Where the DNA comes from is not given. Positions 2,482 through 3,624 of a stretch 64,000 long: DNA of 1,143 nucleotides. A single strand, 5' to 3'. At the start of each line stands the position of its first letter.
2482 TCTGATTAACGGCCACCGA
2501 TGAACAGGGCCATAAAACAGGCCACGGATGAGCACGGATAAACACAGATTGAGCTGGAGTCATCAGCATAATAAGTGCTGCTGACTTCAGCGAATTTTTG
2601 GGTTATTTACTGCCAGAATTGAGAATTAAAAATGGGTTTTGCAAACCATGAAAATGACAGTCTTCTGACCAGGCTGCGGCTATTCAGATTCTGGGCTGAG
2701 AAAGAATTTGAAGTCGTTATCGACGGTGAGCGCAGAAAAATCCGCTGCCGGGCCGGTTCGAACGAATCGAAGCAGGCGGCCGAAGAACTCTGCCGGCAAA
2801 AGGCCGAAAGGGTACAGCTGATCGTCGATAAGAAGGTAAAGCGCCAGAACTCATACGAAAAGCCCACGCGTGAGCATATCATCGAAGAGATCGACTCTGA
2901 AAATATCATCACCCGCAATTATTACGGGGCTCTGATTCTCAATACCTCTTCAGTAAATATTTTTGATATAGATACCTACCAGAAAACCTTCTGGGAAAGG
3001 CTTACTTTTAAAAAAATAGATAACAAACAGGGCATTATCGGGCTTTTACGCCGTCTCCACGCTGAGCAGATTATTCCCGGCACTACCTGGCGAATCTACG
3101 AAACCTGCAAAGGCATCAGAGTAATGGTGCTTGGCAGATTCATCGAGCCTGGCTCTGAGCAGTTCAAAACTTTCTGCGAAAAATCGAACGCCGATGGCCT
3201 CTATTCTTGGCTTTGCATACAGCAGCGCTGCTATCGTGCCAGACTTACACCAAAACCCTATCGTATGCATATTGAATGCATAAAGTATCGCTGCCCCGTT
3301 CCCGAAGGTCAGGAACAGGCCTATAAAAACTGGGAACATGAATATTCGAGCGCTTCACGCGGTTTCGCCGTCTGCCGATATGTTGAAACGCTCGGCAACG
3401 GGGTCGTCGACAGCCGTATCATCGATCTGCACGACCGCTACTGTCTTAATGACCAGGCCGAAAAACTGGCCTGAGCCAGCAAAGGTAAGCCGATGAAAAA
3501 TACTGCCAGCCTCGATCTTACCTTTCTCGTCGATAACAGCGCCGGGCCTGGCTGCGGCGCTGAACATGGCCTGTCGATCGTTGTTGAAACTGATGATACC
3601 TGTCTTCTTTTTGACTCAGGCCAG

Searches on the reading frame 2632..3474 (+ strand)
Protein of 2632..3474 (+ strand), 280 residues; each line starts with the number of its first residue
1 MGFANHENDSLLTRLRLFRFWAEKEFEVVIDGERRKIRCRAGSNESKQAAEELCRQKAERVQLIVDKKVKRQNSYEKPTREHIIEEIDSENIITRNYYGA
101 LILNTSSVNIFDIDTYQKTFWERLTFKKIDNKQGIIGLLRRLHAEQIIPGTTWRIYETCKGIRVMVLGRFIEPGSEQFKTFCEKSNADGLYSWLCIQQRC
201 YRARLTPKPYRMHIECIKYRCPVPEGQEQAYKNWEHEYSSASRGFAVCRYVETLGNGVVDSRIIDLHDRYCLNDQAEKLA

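Call 40: find_encoding_contigs(protein=window:2632-3474:+, flank=10000, max_places=2)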
Protein window:2632-3474:+ (280 aa): 4 contigs read that carry it; 2 places shown.
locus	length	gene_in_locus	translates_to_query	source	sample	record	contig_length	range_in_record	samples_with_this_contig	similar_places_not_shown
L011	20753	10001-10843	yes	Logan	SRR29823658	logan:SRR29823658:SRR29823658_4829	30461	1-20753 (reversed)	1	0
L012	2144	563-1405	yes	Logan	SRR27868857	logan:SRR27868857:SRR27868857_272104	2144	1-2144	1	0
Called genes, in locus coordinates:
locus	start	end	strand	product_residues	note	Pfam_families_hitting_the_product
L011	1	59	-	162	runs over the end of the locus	PF13470:PIN_3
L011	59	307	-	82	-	-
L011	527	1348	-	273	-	-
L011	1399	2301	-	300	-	PF06719:AraC_N, PF00165:HTH_AraC (weak), PF12833:HTH_18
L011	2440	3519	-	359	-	PF01738:DLH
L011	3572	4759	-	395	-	PF00465:Fe-ADH, PF13685:Fe-ADH_2, PF25137:ADH_Fe_C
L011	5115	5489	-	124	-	PF13380:CoA_binding_2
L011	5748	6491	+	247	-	PF13938:DUF4213, PF04016:DUF364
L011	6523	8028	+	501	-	PF01590:GAF, PF13185:GAF_2, PF13492:GAF_3 (weak), PF00158:Sigma54_activat, PF00493:MCM (faint), PF14532:Sigma54_activ_2, PF07728:AAA_5, PF25601:AAA_lid_14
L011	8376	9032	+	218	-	PF00578:AhpC-TSA, PF08534:Redoxin, PF10417:1-cysPrx_C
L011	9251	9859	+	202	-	-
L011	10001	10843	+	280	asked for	-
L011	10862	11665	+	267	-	PF00753:Lactamase_B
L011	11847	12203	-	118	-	PF02635:DsrE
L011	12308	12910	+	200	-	PF02663:FmdE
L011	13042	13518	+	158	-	PF03625:DUF302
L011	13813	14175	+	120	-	PF17253:DUF5320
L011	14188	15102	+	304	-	PF10609:ParA, PF01656:CbiA, PF02374:ArsA_ATPase (weak), PF09140:MipZ, PF13614:AAA_31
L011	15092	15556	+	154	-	PF13622:4HBT_3 (faint), PF03061:4HBT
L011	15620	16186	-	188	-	-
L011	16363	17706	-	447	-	PF00072:Response_reg, PF00158:Sigma54_activat, PF14532:Sigma54_activ_2, PF07728:AAA_5 (weak), PF25601:AAA_lid_14, PF02954:HTH_8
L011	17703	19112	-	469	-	PF00512:HisKA, PF02518:HATPase_c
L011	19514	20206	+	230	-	-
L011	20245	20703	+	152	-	-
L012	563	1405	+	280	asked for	-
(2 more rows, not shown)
